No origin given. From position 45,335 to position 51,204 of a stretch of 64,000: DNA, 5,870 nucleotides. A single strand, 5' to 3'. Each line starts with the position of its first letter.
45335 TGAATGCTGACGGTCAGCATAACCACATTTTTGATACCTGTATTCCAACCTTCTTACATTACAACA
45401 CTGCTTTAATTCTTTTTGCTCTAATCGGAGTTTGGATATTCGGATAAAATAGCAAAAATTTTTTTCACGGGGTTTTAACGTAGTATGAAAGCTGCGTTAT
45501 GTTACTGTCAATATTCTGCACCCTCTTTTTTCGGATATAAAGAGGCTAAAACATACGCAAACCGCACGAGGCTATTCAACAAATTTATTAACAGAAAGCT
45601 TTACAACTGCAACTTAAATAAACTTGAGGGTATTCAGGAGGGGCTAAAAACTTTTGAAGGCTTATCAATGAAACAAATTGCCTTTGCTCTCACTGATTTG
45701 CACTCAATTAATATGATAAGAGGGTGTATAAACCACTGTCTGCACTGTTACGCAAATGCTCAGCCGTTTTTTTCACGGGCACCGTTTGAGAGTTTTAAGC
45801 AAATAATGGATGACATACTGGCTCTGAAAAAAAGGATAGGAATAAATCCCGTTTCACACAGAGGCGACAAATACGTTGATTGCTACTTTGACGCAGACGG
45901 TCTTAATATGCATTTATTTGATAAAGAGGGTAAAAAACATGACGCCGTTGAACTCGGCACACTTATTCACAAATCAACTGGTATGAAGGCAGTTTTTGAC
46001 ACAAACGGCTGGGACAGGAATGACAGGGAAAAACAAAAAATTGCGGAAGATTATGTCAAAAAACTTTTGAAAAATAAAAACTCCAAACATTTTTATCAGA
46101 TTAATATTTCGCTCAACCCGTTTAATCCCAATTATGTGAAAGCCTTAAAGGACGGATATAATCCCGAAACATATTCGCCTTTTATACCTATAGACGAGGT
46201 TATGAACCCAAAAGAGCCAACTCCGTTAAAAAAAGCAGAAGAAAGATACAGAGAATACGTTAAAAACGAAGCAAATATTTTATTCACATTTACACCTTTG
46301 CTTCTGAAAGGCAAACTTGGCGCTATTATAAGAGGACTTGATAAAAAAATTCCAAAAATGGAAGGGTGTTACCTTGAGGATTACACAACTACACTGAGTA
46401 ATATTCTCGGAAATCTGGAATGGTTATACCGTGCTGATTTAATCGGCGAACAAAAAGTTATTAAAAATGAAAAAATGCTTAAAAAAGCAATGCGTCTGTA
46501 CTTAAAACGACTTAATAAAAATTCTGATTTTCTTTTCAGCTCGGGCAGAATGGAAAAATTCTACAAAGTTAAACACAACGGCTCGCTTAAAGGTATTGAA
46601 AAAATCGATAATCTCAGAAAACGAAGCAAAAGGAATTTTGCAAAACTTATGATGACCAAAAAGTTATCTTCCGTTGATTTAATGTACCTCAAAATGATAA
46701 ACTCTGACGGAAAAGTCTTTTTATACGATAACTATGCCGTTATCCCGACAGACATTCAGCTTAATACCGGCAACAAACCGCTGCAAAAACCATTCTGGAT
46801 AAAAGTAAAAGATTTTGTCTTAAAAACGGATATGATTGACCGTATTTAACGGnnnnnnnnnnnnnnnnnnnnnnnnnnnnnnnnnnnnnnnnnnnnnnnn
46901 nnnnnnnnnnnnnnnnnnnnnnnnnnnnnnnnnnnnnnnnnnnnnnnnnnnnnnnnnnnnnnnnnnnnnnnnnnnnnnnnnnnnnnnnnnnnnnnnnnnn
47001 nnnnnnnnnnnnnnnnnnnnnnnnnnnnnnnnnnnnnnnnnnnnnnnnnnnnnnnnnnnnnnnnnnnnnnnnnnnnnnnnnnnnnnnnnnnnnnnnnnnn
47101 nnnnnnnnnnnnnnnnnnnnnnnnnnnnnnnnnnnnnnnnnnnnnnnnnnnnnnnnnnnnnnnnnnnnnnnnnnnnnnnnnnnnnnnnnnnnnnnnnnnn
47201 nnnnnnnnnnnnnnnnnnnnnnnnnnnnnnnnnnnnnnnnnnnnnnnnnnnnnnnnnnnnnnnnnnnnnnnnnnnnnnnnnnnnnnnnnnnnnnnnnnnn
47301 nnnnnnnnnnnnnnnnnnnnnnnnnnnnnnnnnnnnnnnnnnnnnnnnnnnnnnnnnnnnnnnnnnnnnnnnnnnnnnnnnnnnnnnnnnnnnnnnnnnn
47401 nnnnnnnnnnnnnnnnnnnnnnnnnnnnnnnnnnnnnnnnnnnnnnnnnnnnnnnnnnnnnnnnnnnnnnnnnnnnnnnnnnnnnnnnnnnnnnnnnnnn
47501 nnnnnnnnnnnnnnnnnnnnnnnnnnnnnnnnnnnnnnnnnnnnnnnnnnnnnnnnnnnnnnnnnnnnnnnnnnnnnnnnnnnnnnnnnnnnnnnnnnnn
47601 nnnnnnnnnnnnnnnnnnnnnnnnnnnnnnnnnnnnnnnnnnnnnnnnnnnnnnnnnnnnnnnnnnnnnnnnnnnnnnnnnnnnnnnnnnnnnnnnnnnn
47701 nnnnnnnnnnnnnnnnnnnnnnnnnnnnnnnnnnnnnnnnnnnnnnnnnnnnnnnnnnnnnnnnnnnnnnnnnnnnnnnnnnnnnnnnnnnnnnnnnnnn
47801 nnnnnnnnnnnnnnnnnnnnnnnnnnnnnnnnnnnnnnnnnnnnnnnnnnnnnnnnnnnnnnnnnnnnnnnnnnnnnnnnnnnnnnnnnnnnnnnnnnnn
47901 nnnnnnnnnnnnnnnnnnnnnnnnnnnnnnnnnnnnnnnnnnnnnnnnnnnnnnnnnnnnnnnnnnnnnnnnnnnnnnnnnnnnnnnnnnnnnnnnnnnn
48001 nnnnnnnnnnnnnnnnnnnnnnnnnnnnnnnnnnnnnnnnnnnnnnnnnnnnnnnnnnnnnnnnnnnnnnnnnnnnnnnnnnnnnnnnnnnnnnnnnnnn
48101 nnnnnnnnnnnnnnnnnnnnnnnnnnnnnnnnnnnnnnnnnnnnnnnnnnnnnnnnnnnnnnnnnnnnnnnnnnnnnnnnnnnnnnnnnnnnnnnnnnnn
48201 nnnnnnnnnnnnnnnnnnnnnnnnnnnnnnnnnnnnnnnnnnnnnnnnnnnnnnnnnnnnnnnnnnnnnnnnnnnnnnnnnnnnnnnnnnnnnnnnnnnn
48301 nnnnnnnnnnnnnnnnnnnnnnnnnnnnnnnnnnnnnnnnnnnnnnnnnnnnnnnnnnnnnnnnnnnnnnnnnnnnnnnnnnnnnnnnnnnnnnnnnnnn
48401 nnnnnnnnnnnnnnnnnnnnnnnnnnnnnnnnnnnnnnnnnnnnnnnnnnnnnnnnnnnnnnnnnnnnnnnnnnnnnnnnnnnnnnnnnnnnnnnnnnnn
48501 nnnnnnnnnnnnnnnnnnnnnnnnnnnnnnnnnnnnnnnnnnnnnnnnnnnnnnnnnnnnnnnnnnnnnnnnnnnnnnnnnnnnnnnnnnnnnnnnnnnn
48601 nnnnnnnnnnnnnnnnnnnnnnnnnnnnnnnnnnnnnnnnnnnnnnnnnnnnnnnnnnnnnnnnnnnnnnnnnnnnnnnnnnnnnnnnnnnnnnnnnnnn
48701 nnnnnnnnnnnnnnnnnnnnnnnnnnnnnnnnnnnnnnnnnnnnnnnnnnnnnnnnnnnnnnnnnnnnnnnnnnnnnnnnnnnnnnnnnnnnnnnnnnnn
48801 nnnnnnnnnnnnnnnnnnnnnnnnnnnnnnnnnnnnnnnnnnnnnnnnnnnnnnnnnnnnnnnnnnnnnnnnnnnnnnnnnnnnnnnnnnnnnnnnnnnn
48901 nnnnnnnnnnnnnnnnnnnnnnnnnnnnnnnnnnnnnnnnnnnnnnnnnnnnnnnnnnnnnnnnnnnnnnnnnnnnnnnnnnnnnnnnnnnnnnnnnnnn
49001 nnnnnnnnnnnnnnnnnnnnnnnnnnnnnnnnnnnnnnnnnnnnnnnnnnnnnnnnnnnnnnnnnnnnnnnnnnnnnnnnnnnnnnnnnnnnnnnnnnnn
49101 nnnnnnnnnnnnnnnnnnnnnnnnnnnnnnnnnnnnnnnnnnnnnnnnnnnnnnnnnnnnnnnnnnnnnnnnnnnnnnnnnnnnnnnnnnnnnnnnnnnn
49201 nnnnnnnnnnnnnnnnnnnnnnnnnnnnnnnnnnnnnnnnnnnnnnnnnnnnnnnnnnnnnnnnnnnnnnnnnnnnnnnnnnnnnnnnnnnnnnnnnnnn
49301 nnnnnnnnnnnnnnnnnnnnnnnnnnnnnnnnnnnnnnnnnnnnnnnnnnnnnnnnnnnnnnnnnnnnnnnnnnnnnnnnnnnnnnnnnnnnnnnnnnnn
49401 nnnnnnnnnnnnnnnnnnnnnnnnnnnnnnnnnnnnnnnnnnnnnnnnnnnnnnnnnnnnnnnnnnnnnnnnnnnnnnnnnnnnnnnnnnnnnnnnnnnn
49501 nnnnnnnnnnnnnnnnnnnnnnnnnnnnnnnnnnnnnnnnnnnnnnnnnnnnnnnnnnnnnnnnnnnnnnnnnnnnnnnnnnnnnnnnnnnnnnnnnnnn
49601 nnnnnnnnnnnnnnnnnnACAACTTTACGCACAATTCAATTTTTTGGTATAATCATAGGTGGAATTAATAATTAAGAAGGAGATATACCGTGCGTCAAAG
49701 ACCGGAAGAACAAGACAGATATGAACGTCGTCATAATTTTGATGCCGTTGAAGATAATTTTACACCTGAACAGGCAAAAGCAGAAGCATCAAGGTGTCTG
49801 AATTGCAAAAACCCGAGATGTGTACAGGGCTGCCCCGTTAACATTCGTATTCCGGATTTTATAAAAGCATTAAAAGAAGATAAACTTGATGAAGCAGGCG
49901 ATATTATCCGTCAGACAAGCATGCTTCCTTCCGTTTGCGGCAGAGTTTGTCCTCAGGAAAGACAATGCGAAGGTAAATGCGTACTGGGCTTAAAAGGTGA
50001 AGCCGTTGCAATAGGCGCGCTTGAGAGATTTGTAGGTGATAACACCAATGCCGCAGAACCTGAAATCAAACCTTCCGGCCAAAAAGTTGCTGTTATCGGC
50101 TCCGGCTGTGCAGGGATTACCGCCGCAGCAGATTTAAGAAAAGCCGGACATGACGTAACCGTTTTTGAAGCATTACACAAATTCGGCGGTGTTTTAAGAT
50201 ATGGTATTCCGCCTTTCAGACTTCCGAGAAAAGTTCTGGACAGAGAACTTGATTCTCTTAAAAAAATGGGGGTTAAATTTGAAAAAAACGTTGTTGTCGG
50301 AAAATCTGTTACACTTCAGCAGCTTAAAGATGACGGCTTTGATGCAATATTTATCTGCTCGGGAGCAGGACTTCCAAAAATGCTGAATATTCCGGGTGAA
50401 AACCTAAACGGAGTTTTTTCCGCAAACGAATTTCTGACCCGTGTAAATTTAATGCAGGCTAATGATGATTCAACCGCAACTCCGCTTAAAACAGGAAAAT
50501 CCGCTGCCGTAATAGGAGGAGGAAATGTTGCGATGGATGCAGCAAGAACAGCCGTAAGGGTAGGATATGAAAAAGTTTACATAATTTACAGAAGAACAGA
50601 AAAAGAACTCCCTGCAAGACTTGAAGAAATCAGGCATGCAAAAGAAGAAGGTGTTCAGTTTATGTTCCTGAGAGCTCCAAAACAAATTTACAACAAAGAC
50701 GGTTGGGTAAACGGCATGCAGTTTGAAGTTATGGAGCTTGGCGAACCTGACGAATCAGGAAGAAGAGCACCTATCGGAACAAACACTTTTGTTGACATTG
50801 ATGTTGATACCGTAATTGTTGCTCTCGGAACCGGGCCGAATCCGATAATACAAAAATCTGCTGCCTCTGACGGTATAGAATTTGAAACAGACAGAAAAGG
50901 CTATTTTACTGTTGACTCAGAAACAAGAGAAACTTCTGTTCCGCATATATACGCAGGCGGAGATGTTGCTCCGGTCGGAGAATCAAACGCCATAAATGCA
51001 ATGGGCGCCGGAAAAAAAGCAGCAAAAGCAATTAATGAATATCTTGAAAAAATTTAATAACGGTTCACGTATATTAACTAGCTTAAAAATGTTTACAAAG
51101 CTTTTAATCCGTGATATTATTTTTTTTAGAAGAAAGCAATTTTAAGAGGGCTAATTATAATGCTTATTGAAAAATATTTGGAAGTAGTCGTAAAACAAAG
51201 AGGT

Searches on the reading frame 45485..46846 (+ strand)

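Call 8: search_protein_families(library=pfam, proteins=[window:45485-46846:+], max_evalue=0.001)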
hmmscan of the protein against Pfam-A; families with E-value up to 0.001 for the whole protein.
window:45485-46846:+ (454 aa): 1 family
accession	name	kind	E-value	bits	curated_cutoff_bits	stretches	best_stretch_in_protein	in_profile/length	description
PF04055.27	Radical_SAM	-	1.1e-05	26.1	29.5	1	75-229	1-128/166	Radical SAM superfamily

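Call 25: search_protein_families(library=ncbifam, proteins=[window:45485-46846:+], max_evalue=0.01)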
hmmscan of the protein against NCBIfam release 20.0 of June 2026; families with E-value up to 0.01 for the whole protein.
window:45485-46846:+ (454 aa): 0 families

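Call 81: search_protein_families(library=padloc, proteins=[window:45485-46846:+], max_evalue=0.001)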
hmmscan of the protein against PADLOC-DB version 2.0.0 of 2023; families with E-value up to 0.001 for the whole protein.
window:45485-46846:+ (454 aa): 0 families

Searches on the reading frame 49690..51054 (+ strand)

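Call 25: search_protein_families(library=ncbifam, proteins=[window:49690-51054:+], max_evalue=0.01)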
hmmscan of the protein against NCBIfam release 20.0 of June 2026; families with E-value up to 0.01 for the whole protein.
window:49690-51054:+ (455 aa): 102 families (the best 25 are shown)
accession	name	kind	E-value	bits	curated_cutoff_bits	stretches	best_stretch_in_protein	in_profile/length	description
NF009414.0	PRK12778.1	equivalog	5.8e-189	629.9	1103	1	5-454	299-751/752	bifunctional dihydroorotate dehydrogenase B NAD binding subunit/NADPH-dependent glutamate synthase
NF009413.0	PRK12775.1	equivalog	1.2e-157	526.5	1895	1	6-453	303-755/1006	putative trifunctional 2-polyprenylphenol hydroxylase/glutamate synthase subunit beta/ferritin domain-containing protein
TIGR01316.1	gltA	equivalog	7.4e-156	519.4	471.75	1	12-452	4-449/449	NADPH-dependent glutamate synthase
NF009415.0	PRK12779.1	equivalog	1.8e-124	416.7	1519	1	44-450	210-624/944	putative bifunctional glutamate synthase subunit beta/2-polyprenylphenol hydroxylase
NF009410.0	PRK12771.1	subfamily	1.5e-110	370.4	516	2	41-453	47-446/566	NAD(P)-binding protein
TIGR01318.1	gltD_gamma_fam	subfamily_domain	1.4e-108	363.5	482.95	1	2-453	8-466/467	glutamate synthase, small subunit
NF009454.0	PRK12814.1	equivalog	8.6e-106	354.8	916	1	43-453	103-501/657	putative NADPH-dependent glutamate synthase small subunit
NF009408.0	PRK12769.1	equivalog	1e-93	314.6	1003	1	2-453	193-652/659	formate-dependent uric acid utilization protein AegA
TIGR03315.1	Se_ygfK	equivalog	3.2e-91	306.3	835.3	1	38-449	441-836/1012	putative selenate reductase subunit YgfK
NF010590.0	PRK13984.1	equivalog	3.1e-88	296.5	946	1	3-454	159-608/611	putative oxidoreductase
NF009451.0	PRK12809.1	equivalog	1.7e-81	274.4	1154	1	11-448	185-630/639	formate-dependent uric acid utilization protein YgfT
TIGR01317.1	GOGAT_sm_gam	subfamily_domain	4e-75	253.5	447.7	1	2-452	10-478/485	glutamate synthase small subunit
NF009409.0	PRK12770.1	subfamily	1e-69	235.3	343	1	126-454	14-352/360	putative glutamate synthase subunit beta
NF045663.1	diclust_near_Sec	equivalog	4e-43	147.5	530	3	30-225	6-198/759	pyridine nucleotide-disulfide oxidoreductase/dicluster-binding protein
TIGR01292.1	TRX_reduct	equivalog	2.4e-18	66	343.45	1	265-452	137-300/300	thioredoxin-disulfide reductase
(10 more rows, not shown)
